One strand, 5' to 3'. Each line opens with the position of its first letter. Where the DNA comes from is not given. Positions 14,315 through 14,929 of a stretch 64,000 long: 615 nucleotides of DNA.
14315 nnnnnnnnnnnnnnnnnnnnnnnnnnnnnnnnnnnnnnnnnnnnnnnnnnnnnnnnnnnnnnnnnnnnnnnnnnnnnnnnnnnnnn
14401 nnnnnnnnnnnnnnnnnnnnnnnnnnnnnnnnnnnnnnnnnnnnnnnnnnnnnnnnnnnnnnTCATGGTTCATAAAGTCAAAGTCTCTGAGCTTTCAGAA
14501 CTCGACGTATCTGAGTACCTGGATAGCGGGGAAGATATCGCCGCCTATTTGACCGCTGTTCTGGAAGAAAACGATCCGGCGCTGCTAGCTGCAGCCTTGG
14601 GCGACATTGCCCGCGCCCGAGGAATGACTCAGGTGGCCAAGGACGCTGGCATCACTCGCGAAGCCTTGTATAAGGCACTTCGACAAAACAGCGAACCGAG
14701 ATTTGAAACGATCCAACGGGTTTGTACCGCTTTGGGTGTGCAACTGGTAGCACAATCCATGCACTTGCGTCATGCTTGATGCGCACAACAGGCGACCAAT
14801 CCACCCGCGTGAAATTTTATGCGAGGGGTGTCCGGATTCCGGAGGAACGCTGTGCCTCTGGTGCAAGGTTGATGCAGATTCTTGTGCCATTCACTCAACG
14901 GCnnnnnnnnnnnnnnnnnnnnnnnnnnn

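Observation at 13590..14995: higBA-like toxin-antitoxin cassette bracketed by 105-bp perfect direct repeats, carrying a diverged second copy of the tRNA-Val remnant and murB 5' end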

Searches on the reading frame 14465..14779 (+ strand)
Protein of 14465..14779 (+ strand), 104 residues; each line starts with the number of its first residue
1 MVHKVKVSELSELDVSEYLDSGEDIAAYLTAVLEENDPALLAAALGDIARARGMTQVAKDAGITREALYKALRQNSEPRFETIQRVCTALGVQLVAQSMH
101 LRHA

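Call 11: search_protein_families(library=pfam, proteins=[window:14465-14779:+], max_evalue=0.01)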
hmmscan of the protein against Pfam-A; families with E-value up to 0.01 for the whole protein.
window:14465-14779:+ (104 aa): 5 families
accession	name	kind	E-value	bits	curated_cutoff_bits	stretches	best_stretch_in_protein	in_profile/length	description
PF21716.3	dnstrm_HI1420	-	7.8e-35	119.1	27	1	9-96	1-88/90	Probable addiction module antidote protein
PF01381.28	HTH_3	-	5.3e-07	30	23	1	51-94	7-52/55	Helix-turn-helix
PF13443.12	HTH_26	-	1.3e-06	29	22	1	55-94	14-54/63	Cro/C1-type HTH DNA-binding domain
PF04967.18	HTH_10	-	0.00098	19.3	23.1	0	47-74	19-46/53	HTH DNA binding domain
PF13560.12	HTH_31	-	0.0011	19.7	27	1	49-93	10-57/64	Helix-turn-helix domain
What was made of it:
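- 14465..14779 (+): Antitoxin, 104 aa, HI1420 type with a C-terminal XRE-like HTH. PF21716 scores 119 bits and HTH_3 scores 30 bits (call 11).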

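Call 23: find_homologous_proteins(query=window:14465-14776:+, max_evalue=1e-20)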
Query window:14465-14776:+ (104 aa): 5512 proteins with E <= 1e-20 among 6259 candidates; the best 120 are listed.
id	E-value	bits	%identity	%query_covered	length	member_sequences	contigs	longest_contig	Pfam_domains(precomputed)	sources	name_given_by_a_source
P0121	2.6e-58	211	100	100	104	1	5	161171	PF01381.29,PF13443.13,PF21716.4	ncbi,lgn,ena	-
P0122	8.7e-45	168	79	99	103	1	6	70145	PF21716.4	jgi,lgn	jgi:probable addiction module antidote protein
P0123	3.4e-44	166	79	97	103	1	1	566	PF01381.29,PF21716.4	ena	-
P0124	6.4e-44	165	79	99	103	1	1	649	PF01381.29,PF21716.4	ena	-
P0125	9.1e-44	165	80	99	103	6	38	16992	PF21716.4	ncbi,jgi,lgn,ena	jgi:probable addiction module antidote protein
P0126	1.0e-43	165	80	99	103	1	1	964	PF01381.29,PF21716.4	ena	-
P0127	1.2e-43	165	79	99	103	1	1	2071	PF01381.29,PF21716.4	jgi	jgi:probable addiction module antidote protein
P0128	1.6e-43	164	77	98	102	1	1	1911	PF01381.29,PF21716.4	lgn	-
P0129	1.6e-43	164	80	96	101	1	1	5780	PF01381.29,PF21716.4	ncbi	-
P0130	1.9e-43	164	81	96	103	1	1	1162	PF01381.29,PF21716.4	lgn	-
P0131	2.1e-43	164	78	99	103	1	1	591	PF21716.4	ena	-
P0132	2.2e-43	164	80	96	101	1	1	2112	PF01381.29,PF21716.4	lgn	-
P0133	2.5e-43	164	78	99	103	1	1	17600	PF01381.29,PF13443.13,PF21716.4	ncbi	-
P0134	2.6e-43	163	80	99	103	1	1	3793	PF01381.29,PF21716.4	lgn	-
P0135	2.8e-43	163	80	96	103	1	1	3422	PF21716.4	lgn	-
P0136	2.9e-43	163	79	96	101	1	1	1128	PF01381.29,PF21716.4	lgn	-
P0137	3.1e-43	163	82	96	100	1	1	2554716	PF01381.29,PF21716.4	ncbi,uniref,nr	ncbi:addiction module antidote protein [Acidithiobacillus sp. AMEEHan]|uniref:addiction module antid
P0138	3.5e-43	163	76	100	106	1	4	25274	PF01381.29,PF21716.4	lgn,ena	-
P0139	4.2e-43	163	76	99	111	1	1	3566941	PF21716.4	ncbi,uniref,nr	ncbi:putative addiction module antidote protein [Acidihalobacter yilgarnensis]|uniref:Putative addic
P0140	4.7e-43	163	81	96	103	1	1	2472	PF01381.29,PF21716.4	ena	-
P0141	5.1e-43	163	76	96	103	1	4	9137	PF13443.13,PF21716.4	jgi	jgi:probable addiction module antidote protein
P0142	5.8e-43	162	78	96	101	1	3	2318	PF01381.29,PF21716.4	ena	-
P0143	6.0e-43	162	78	96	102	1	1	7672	PF01381.29,PF21716.4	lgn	-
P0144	6.7e-43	162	78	96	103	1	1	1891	PF21716.4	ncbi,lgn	-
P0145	6.7e-43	162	78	96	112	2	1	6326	PF01381.29,PF21716.4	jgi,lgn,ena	-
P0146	6.7e-43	162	79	96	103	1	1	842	PF01381.29,PF21716.4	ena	-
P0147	7.4e-43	162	80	96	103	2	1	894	PF01381.29,PF21716.4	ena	-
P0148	7.5e-43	162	78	97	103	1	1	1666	PF01381.29,PF21716.4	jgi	jgi:probable addiction module antidote protein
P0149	7.7e-43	162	76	97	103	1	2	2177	PF01381.29,PF21716.4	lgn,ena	-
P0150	8.0e-43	162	80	96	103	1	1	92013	PF21716.4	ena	-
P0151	8.6e-43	162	80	96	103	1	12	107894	PF01381.29,PF21716.4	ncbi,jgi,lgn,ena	jgi:probable addiction module antidote protein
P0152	8.6e-43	162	79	99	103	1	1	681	PF01381.29,PF21716.4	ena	-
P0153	8.7e-43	162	77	99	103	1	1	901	PF01381.29,PF21716.4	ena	-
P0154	9.7e-43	162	76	97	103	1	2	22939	PF01381.29,PF21716.4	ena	-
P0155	1.0e-42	162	77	96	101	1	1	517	PF01381.29,PF21716.4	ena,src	-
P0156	1.1e-42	161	77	96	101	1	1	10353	PF01381.29,PF21716.4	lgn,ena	-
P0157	1.3e-42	161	78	95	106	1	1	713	PF01381.29,PF21716.4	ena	-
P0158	1.4e-42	161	79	99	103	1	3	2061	PF01381.29,PF21716.4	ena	-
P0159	1.4e-42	161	77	96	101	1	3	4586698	PF01381.29,PF21716.4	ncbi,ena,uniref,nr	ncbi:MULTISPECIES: addiction module antidote protein [unclassified Undibacterium]|uniref:addiction m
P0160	1.5e-42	161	78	97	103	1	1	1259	PF01381.29,PF21716.4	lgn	-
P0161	1.5e-42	161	78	96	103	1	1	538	PF01381.29,PF21716.4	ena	-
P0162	1.6e-42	161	78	96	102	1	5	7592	PF01381.29,PF21716.4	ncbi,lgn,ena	-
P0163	1.6e-42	161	76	98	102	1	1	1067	PF21716.4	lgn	-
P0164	1.6e-42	161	77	96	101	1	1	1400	PF01381.29,PF21716.4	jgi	jgi:probable addiction module antidote protein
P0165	1.7e-42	161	78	97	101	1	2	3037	PF01381.29,PF13443.13,PF21716.4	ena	-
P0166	1.8e-42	161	79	99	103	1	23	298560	PF01381.29,PF21716.4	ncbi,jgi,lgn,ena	jgi:probable addiction module antidote protein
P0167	1.8e-42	161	79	96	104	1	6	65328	PF01381.29,PF21716.4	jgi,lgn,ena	jgi:probable addiction module antidote protein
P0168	1.9e-42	161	78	97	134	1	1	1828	PF21716.4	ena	-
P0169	1.9e-42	161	75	97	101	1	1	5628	PF01381.29,PF13443.13,PF21716.4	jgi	jgi:probable addiction module antidote protein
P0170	2.0e-42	161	78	96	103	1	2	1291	PF01381.29,PF21716.4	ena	-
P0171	2.0e-42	161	78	96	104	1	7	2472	PF21716.4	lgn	-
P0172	2.1e-42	161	77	96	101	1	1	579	PF01381.29,PF21716.4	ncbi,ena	-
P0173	2.1e-42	161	78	97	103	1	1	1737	PF01381.29,PF21716.4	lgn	-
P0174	2.1e-42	161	78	96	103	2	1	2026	PF01381.29,PF21716.4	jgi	jgi:probable addiction module antidote protein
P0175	2.2e-42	160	78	96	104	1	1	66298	PF01381.29,PF21716.4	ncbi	-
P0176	2.2e-42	160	80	95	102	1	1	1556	PF01381.29,PF21716.4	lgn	-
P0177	2.3e-42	160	75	99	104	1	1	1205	PF01381.29,PF21716.4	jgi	jgi:probable addiction module antidote protein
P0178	2.4e-42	160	79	99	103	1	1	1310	PF01381.29,PF21716.4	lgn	-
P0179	2.6e-42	160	78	99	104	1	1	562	PF21716.4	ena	-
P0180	2.6e-42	160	77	96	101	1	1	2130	PF01381.29,PF21716.4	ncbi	-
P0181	2.7e-42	160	78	97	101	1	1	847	PF21716.4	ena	-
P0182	2.7e-42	160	79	96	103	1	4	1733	PF21716.4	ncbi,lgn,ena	-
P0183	2.8e-42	160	76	99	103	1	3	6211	PF01381.29,PF21716.4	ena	-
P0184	2.9e-42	160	76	96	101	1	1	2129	PF01381.29,PF21716.4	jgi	-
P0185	3.1e-42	160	78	96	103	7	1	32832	PF01381.29,PF13443.13,PF21716.4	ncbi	-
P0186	3.2e-42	160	77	97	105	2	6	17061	PF01381.29,PF21716.4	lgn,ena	-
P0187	3.2e-42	160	78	96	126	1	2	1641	PF01381.29,PF21716.4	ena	-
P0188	3.3e-42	160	77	96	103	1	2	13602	PF01381.29,PF21716.4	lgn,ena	-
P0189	3.4e-42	160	78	97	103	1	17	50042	PF01381.29,PF21716.4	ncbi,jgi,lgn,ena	jgi:probable addiction module antidote protein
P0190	3.5e-42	160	78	96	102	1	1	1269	PF01381.29,PF21716.4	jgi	-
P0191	3.5e-42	160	78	96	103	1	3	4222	PF01381.29,PF21716.4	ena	-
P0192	3.5e-42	160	77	97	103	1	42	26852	PF01381.29,PF21716.4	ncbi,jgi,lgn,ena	-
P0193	3.6e-42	160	77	96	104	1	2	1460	PF01381.29,PF21716.4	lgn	-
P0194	3.6e-42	160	77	96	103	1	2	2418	PF01381.29,PF21716.4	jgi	jgi:probable addiction module antidote protein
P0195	3.6e-42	160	77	96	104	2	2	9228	PF21716.4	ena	-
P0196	3.7e-42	160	78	99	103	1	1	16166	PF01381.29,PF21716.4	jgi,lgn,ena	jgi:probable addiction module antidote protein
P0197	3.8e-42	160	77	96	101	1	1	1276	PF01381.29,PF21716.4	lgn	-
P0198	3.8e-42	160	77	96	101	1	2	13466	PF01381.29,PF21716.4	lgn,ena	-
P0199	4.1e-42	160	77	99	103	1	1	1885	PF21716.4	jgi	jgi:probable addiction module antidote protein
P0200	4.3e-42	160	76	96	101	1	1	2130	PF01381.29,PF21716.4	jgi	jgi:probable addiction module antidote protein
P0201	4.4e-42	160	79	96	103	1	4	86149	PF01381.29,PF21716.4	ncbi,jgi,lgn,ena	jgi:probable addiction module antidote protein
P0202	4.4e-42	160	77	96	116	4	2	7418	PF01381.29,PF21716.4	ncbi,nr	ncbi:MAG: putative addiction module antidote protein [Ferrovum sp.]|nr:putative addiction module ant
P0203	4.5e-42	160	76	97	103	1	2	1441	PF21716.4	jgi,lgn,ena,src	-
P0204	4.5e-42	159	80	96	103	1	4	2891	PF01381.29,PF21716.4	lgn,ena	-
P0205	4.7e-42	159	77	97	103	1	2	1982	PF01381.29,PF21716.4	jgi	-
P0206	4.8e-42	159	76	97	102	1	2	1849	PF21716.4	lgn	-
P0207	4.8e-42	159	78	96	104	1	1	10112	PF21716.4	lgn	-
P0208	4.9e-42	159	78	96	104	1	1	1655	PF21716.4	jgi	jgi:probable addiction module antidote protein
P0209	5.0e-42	159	78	96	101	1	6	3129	PF01381.29,PF21716.4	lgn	-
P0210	5.2e-42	159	77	99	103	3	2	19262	PF01381.29,PF21716.4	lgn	-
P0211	5.2e-42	159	76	96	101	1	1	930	PF01381.29,PF21716.4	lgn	-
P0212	5.6e-42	159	75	97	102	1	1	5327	PF21716.4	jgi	jgi:probable addiction module antidote protein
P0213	5.6e-42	159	77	97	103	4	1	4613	PF21716.4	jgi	-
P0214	5.8e-42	159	75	99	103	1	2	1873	PF21716.4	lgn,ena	-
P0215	5.8e-42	159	76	97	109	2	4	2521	PF21716.4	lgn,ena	-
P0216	6.0e-42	159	77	96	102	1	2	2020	PF01381.29,PF21716.4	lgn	-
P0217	6.1e-42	159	75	97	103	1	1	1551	PF21716.4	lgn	-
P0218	6.4e-42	159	78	97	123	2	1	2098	PF21716.4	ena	-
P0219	6.4e-42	159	76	96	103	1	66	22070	PF21716.4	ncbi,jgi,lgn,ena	jgi:probable addiction module antidote protein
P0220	6.5e-42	159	76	96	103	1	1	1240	PF21716.4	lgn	-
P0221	6.5e-42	159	79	96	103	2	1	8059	PF01381.29,PF21716.4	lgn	-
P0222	6.8e-42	159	79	96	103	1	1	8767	PF01381.29,PF21716.4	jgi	jgi:probable addiction module antidote protein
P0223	6.8e-42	159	77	96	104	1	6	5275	PF21716.4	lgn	-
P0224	6.8e-42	159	76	96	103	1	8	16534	PF21716.4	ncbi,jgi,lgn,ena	jgi:probable addiction module antidote protein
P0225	6.9e-42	159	76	96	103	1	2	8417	PF21716.4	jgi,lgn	jgi:probable addiction module antidote protein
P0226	7.1e-42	159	78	96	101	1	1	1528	PF21716.4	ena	-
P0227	7.2e-42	159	78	96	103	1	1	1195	PF01381.29,PF21716.4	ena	-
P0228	7.4e-42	159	77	97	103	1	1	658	PF21716.4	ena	-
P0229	7.5e-42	159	76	97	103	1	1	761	PF01381.29,PF21716.4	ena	-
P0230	7.5e-42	159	77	96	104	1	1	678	PF21716.4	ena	-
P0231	7.6e-42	159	76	96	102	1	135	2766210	PF21716.4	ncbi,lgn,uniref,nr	ncbi:putative addiction module antidote protein [Xylella fastidiosa subsp. morus]|uniref:Addiction m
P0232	7.7e-42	159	76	96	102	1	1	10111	PF21716.4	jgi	jgi:probable addiction module antidote protein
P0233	8.1e-42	159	76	99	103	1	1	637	PF01381.29,PF21716.4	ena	-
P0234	8.2e-42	159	76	99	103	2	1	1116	PF01381.29,PF21716.4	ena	-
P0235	8.2e-42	159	78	96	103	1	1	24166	PF01381.29,PF21716.4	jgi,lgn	-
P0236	8.3e-42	159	76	96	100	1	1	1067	PF01381.29,PF21716.4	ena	-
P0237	8.3e-42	159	76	99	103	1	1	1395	PF01381.29,PF21716.4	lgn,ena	-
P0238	8.6e-42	159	76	99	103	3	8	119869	PF01381.29,PF21716.4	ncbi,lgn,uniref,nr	ncbi:addiction module antidote protein [Achromobacter insolitus]|uniref:addiction module antidote pr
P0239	8.9e-42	159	77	97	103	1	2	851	PF01381.29,PF21716.4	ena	-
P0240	9.3e-42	158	79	95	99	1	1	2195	PF01381.29,PF21716.4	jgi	-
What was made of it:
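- Tried and rejected: The antitoxin search returned thousands of hits, the best non-self at about 80% identity (call 23).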

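Call 40: search_protein_families(library=ncbifam, proteins=[window:14465-14776:+], max_evalue=0.001)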
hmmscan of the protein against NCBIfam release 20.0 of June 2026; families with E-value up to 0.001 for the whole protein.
window:14465-14776:+ (104 aa): 2 families
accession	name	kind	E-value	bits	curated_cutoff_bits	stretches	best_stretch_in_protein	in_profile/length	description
TIGR02684.1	dnstrm_HI1420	hypoth_equivalog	3.5e-36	123.3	53.7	1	9-96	1-88/89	addiction module antidote protein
NF048016.1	antoxin_DhiA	equivalog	5.3e-08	33.5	200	1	31-89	97-156/160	type II toxin-antitoxin system antitoxin DhiA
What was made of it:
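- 14465..14779 (+): TIGR02684 scores 123.3 bits against a cut-off of 53.7 (call 40).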

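Call 42: search_solved_structures(query=window:14465-14776:+, max_evalue=0.01)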
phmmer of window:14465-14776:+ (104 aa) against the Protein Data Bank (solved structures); distinct sequences matched with E-value up to 0.01: 0.
